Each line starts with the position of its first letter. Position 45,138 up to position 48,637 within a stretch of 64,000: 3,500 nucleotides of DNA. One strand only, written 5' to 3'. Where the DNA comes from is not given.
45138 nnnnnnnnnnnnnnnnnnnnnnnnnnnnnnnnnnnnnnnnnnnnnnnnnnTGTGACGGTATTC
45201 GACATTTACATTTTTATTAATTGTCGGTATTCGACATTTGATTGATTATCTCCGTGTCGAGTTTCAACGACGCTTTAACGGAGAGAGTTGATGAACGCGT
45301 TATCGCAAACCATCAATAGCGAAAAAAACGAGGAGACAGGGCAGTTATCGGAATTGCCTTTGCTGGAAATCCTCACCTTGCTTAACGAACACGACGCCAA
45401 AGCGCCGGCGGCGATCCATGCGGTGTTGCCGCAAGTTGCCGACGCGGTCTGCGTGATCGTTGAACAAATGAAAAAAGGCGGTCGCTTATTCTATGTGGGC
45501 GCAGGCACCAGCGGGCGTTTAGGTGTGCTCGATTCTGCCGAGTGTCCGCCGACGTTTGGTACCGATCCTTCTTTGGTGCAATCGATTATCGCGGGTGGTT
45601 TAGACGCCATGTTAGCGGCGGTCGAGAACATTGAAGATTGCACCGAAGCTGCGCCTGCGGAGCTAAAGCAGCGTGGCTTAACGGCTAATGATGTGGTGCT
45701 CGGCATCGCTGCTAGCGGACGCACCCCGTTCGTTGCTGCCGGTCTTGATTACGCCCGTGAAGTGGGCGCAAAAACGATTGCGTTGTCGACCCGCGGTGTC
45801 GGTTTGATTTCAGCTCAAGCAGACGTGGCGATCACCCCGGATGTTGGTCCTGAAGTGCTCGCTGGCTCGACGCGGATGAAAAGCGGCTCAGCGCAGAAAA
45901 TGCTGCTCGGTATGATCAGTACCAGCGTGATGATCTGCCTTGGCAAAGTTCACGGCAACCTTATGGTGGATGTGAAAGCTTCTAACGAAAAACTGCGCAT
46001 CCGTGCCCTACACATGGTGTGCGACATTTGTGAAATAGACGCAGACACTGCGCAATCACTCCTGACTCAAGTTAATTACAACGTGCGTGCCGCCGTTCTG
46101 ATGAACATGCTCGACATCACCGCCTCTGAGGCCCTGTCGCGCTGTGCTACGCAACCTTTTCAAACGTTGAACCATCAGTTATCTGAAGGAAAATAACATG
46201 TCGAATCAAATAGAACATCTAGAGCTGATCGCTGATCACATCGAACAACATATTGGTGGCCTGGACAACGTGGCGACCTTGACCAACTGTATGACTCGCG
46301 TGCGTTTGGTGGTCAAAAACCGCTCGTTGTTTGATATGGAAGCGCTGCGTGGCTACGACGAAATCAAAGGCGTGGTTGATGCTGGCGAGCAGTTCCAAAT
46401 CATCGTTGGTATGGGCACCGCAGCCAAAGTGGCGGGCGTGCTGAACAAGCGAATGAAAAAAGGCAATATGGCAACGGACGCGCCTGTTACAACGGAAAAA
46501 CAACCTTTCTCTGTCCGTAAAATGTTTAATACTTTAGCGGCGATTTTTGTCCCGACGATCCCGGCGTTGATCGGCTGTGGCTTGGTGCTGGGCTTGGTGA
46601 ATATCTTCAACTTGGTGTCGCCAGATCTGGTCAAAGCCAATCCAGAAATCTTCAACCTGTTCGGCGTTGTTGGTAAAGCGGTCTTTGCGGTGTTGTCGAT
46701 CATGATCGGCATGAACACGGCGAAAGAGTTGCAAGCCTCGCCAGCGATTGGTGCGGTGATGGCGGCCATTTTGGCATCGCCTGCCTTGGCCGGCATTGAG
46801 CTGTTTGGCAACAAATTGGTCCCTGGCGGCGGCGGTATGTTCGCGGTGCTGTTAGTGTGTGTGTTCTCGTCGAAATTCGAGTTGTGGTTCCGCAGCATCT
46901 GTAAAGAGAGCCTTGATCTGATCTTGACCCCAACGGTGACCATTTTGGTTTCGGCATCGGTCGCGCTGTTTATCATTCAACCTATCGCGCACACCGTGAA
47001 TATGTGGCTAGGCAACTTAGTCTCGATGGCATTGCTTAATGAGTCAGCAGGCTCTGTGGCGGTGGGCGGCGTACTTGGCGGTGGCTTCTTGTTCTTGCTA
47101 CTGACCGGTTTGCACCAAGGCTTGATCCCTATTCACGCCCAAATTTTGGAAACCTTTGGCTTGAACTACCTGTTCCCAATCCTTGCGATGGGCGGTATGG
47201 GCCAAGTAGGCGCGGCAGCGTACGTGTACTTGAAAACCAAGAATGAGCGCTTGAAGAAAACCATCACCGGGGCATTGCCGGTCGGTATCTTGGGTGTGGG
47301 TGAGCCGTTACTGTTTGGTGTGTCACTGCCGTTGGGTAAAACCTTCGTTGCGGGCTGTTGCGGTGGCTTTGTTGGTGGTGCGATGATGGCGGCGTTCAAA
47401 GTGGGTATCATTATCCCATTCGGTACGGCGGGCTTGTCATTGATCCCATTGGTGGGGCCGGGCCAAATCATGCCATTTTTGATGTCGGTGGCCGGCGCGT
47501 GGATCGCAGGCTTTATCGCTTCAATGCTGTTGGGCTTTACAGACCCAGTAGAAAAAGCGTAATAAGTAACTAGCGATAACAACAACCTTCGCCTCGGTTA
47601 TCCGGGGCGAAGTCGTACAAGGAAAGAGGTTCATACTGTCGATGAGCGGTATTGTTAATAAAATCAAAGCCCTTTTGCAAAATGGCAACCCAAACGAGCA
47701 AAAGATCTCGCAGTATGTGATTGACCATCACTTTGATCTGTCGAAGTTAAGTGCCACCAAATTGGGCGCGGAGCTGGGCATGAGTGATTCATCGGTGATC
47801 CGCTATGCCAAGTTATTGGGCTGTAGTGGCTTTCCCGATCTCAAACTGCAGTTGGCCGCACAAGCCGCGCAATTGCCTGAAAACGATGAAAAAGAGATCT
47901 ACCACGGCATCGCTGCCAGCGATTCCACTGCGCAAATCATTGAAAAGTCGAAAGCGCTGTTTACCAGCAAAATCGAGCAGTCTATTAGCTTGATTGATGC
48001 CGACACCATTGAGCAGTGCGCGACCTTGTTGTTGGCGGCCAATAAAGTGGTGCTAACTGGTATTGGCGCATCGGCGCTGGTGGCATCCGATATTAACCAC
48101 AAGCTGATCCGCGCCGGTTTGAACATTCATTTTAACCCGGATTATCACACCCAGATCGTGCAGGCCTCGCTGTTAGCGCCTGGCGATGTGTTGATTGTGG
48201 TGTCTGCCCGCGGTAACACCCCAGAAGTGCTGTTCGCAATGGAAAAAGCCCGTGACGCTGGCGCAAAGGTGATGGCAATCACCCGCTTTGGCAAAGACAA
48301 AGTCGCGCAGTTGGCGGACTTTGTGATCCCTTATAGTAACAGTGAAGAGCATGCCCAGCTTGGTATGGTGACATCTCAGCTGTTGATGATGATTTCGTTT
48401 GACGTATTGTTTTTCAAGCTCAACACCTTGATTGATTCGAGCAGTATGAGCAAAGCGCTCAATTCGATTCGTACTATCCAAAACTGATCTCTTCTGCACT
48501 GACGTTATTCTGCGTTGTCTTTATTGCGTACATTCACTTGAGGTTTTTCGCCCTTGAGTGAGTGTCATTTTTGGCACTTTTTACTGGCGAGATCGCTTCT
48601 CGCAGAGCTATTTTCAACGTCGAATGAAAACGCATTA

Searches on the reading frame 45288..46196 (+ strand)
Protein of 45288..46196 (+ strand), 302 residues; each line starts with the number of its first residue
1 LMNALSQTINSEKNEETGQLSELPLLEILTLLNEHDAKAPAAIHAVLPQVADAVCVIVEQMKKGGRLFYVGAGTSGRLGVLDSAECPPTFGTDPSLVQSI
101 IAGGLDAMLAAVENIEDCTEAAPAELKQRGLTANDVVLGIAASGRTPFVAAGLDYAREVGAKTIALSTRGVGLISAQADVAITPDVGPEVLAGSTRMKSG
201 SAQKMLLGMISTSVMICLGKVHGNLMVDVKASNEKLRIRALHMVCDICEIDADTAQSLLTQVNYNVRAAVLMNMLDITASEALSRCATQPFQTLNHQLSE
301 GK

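Call 49: search_protein_families(library=pfam, proteins=[window:45288-46196:+], max_evalue=0.0001)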
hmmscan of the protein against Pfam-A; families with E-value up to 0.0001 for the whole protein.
window:45288-46196:+ (302 aa): 5 families
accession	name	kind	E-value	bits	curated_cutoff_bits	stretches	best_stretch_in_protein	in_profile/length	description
PF22645.1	GKRP_SIS_N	-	1.7e-17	63.6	27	1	50-156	2-112/113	Glucokinase regulatory protein N-terminal SIS domain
PF01380.27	SIS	-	1.2e-07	32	25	1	131-209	51-127/131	SIS domain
PF13580.11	SIS_2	-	1.5e-07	31.9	27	1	49-167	20-137/138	SIS domain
PF22198.1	GKRP_SIS_2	-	2.1e-07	31.3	27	1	56-111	13-68/191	Glucokinase regulatory protein, second SIS domain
PF20741.3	GKRP-like_C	-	3.3e-07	31.2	27.7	1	224-268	2-46/100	C-terminal lid domain of glucokinase regulatory protein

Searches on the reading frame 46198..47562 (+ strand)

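Call 49: search_protein_families(library=pfam, proteins=[window:46198-47562:+], max_evalue=0.0001)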
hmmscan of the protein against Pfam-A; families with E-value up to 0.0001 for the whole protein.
window:46198-47562:+ (454 aa): 2 families
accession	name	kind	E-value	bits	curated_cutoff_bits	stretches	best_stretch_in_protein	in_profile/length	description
PF02378.23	PTS_EIIC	-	7.5e-30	104.5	30.7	1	115-389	2-318/319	Phosphotransferase system, EIIC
PF00367.25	PTS_EIIB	-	7.1e-10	38.6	27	1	17-46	5-34/34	phosphotransferase system, EIIB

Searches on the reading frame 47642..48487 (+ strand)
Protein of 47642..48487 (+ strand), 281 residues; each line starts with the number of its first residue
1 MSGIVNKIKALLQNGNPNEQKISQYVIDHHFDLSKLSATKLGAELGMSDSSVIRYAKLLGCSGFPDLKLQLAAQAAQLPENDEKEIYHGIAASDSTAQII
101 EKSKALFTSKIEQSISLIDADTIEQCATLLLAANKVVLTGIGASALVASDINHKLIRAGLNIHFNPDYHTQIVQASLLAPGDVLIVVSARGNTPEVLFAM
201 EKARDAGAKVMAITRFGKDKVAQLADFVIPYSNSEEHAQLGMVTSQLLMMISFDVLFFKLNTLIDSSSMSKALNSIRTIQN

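Call 49: search_protein_families(library=pfam, proteins=[window:47642-48487:+], max_evalue=0.0001)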
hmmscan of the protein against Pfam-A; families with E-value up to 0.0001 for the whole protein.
window:47642-48487:+ (281 aa): 3 families
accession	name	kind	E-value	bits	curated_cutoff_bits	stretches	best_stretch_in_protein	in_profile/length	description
PF01380.27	SIS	-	4.5e-17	62.5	25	1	130-257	2-129/131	SIS domain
PF01418.23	HTH_6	-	1.5e-15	57.4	28.3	1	3-77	2-76/77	Helix-turn-helix domain, rpiR family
PF13580.11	SIS_2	-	1.6e-11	44.8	27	1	157-214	80-137/138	SIS domain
